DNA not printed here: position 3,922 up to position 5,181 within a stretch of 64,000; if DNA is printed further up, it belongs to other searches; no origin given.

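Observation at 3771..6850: Lower-GC type II restriction-modification cassette inserted between two secreted-hydrolase genes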

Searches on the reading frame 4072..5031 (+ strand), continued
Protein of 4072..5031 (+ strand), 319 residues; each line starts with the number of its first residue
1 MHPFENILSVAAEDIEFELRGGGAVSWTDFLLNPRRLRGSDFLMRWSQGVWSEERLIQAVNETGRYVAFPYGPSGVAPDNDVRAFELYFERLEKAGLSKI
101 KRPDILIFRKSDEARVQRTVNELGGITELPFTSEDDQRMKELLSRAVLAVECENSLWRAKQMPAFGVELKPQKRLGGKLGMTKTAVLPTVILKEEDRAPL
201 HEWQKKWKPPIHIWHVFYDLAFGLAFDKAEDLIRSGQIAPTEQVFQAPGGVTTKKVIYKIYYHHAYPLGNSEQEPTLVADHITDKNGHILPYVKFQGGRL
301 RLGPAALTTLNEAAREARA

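Call 35: predict_structure(alignment_id=A1)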
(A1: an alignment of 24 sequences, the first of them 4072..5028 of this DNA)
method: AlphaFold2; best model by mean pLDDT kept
length: 319 residues; sequences in the alignment: 24
mean_pLDDT: 80.2   pTM: 0.79
mean pLDDT of the five models: 80.2, 78.6, 76.7, 75.6, 74.9
residues with pLDDT >= 90: 154; 70-90: 72; 50-70: 57; < 50: 36
segments of 3 or more residues with pLDDT < 50: 8-10, 12-23, 26-38, 74-78
pLDDT, mean of each block of 10 residues (from residue 1): 49 48 47 44 77 94 95 55 57 56 92 91 68 81 94 92 95 89 91 92 94 96 98 93 71 87 97 88 69 86 97 87
secondary structure, 60 per line:
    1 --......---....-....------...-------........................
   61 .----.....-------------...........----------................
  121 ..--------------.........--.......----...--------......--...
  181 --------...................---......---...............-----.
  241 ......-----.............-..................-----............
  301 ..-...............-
elements in order: H3-8 H12-15 H17-20 H37-61 E66-70 H84-94 E105-109 H110-122 H137-145 E148-154 E170-172 E178-180 E189-193 H194-207 E211-216 E220-225 H226-234 E240-246 E252-261 E266-283 E289-302 H304-318

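Call 39: fold_search(model_id=the predicted structure, library=pdb)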
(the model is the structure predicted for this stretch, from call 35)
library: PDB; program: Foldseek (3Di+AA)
matches with E <= 10: 337; with E <= 0.001: 0
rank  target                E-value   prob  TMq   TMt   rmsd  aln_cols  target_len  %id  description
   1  2w8m_B                3.9e-03  0.92  0.24  0.39   9.6       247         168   10  Structure of D212, a nuclease from a fusselovirus. (released 2009-02-03)
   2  2eo0_A                4.1e-02  0.98  0.24  0.54   8.0       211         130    8  Crystal Structure of Holliday Junction Resolvase ST1444 (released 2007-10-02)
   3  2w8m_A                5.2e-02  0.90  0.23  0.42  10.9       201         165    9  Structure of D212, a nuclease from a fusselovirus. (released 2009-02-03)
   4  1knv_A                6.9e-02  0.20  0.19  0.20  13.1       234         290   13  Bse634I restriction endonuclease (released 2002-02-27)
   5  2vw9_A                1.2e-01  0.28  0.10  0.26  12.9        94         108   11  Single stranded DNA binding protein complex from Helicobacter pylori (released 2009-06-02)
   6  2eo0_B                1.2e-01  0.90  0.16  0.38   6.6       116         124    9  Crystal Structure of Holliday Junction Resolvase ST1444 (released 2007-10-02)
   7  5yh1                  1.3e-01  0.06  0.10  0.09  16.3       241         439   12  Member of s1p family of ribosomal proteins PF0399 DHH domain (released 2018-08-01)
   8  3v1z_A                1.4e-01  0.13  0.14  0.15  13.9       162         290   18  Crystal structure of Type IIF restriction endonuclease Bse634I with cognate DNA (released 2012-04-25)
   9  3v1z_B                1.5e-01  0.14  0.19  0.20  13.9       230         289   15  Crystal structure of Type IIF restriction endonuclease Bse634I with cognate DNA (released 2012-04-25)
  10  2wcw_B                1.6e-01  0.96  0.28  0.68   5.7       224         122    9  1.6A resolution structure of Archaeoglobus fulgidus Hjc, a Holliday junction resolvase from an archaeal hyperthermophi (released 2009-03-24)
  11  2wcw_D                1.8e-01  0.92  0.28  0.66   6.7       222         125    9  1.6A resolution structure of Archaeoglobus fulgidus Hjc, a Holliday junction resolvase from an archaeal hyperthermophi (released 2009-03-24)
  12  4tkd_A                2.0e-01  0.85  0.25  0.60   8.9       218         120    7  Sulfolobus solfataricus HJC mutants (released 2015-08-12)
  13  2wcw_C                2.1e-01  0.90  0.28  0.68   6.8       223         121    9  1.6A resolution structure of Archaeoglobus fulgidus Hjc, a Holliday junction resolvase from an archaeal hyperthermophi (released 2009-03-24)
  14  3tqy_A                2.4e-01  0.07  0.08  0.15  12.2        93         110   11  Structure of a single-stranded DNA-binding protein (ssb), from Coxiella burnetii (released 2011-09-21)
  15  2wcw_A                2.5e-01  0.84  0.26  0.61   6.2       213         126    8  1.6A resolution structure of Archaeoglobus fulgidus Hjc, a Holliday junction resolvase from an archaeal hyperthermophi (released 2009-03-24)
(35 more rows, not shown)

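Call 50: search_protein_families(library=pfam, proteins=[L153:6048-6914:+, L153:6922-7806:+], max_evalue=0.1)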
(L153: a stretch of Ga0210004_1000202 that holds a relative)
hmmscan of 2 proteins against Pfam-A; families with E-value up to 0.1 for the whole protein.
L153:6048-6914:+ (289 aa): 2 families
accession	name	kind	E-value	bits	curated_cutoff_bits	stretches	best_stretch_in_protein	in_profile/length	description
PF22518.2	DUF6997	-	9.2e-31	107.8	27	1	111-285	5-175/175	Domain of unknown function (DUF6997)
PF22515.2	DUF6996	-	7.1e-12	45.6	27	1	41-104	6-71/71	Domain of unknown function (DUF6996)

L153:6922-7806:+ (295 aa): 1 family
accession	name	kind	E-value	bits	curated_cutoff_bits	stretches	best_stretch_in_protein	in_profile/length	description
PF01555.25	N6_N4_Mtase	-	5.1e-34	118.6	26.7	1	28-242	1-219/221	DNA methylase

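Call 68: search_dna_similar(query=window:4072-5028:+, collection=plasmids, mode=protein, max_evalue=0.00001, max_rows=15)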
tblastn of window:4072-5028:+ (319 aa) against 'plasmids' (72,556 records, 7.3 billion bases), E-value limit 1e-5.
Records with a match: 1; places in all: 1; records where one place covers at least 80% of the query: 0.
Best place of each record, by identity: <60% 1.
By first word of the organism name: Salinibaculum 1.
By predicted mobility (MOB-suite, as given by PLSDB): non-mobilizable 1.
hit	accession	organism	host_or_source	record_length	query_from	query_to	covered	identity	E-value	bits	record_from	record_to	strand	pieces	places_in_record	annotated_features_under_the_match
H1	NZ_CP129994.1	Salinibaculum sp. KK48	cell culture,sediment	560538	35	256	70%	23.1%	9e-9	64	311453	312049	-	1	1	AccI family restriction endonuclease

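Call 69: search_dna_similar(query=window:4072-5028:+, collection=phages, mode=protein, max_evalue=0.00001, max_rows=10)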
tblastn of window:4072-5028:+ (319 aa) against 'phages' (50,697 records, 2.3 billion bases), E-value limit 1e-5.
No match.
